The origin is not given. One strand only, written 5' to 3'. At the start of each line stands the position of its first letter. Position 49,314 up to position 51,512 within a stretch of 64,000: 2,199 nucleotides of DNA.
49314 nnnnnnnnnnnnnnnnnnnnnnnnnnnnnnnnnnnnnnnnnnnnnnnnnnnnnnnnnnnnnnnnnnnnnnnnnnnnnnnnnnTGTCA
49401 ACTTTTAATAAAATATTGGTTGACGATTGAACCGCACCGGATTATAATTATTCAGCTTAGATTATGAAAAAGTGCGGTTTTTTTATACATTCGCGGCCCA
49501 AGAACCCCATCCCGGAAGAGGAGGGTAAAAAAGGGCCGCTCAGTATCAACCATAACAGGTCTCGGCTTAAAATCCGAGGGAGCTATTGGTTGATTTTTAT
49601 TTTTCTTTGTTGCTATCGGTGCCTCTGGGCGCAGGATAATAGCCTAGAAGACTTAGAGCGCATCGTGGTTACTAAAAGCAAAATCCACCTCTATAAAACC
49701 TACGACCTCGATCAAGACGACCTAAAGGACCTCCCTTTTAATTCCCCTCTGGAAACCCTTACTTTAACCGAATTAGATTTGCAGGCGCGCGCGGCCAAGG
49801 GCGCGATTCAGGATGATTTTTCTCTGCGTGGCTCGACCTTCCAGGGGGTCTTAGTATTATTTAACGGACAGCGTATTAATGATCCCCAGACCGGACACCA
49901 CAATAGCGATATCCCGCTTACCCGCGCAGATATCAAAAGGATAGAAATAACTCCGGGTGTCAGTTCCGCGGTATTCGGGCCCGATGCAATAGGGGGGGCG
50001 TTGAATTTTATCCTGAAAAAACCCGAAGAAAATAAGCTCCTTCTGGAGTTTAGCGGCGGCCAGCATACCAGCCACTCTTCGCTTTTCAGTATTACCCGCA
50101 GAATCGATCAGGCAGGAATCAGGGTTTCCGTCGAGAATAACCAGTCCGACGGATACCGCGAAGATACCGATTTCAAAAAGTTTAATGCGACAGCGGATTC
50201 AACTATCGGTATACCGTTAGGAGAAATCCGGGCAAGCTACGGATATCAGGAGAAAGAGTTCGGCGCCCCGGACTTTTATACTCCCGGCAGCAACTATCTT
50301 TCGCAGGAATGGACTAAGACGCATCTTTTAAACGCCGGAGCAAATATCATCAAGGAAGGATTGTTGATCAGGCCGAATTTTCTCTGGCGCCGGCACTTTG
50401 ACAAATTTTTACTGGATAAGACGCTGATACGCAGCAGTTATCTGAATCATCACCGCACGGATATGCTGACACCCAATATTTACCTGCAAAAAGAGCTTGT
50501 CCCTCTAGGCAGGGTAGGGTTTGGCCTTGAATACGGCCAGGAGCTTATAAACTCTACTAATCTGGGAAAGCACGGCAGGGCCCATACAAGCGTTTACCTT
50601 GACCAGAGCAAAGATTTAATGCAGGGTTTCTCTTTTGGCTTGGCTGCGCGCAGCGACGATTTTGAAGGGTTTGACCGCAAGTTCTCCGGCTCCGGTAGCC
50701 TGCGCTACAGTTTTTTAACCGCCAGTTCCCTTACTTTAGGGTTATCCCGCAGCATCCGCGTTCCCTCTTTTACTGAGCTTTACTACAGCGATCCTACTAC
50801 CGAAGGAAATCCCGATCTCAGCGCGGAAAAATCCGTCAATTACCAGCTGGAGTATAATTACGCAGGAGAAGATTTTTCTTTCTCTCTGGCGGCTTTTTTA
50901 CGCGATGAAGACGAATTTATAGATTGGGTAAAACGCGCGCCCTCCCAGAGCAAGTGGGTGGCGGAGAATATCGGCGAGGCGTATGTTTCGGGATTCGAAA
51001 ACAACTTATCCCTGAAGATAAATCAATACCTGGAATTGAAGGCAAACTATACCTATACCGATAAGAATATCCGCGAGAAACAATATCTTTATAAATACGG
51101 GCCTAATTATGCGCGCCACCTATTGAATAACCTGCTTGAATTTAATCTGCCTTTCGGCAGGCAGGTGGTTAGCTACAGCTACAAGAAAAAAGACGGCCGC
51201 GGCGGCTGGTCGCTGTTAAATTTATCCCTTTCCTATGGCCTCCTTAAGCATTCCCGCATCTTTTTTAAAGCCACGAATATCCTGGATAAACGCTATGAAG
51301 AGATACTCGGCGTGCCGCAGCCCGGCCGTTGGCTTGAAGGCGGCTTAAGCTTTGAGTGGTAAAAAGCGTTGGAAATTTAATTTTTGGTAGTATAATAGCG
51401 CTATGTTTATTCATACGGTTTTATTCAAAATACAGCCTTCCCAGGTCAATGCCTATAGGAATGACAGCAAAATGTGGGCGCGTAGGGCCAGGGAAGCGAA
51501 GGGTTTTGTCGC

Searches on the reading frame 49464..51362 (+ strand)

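Call 61: search_protein_families(library=pfam, proteins=[window:49464-51362:+], max_evalue=0.00001)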
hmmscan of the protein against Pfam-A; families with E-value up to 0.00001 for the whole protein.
window:49464-51362:+ (632 aa): 3 families
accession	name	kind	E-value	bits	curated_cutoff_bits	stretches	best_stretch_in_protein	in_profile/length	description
PF00593.30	TonB_dep_Rec_b-barrel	-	2.1e-27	97.5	27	1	231-606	54-436/436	TonB dependent receptor-like, beta-barrel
PF07715.20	Plug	-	1.3e-11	45.4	23.9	1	82-179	12-107/107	TonB-dependent Receptor Plug Domain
PF14905.12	OMP_b-brl_3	-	2.7e-10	40.3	27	1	412-612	164-379/408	Outer membrane protein beta-barrel family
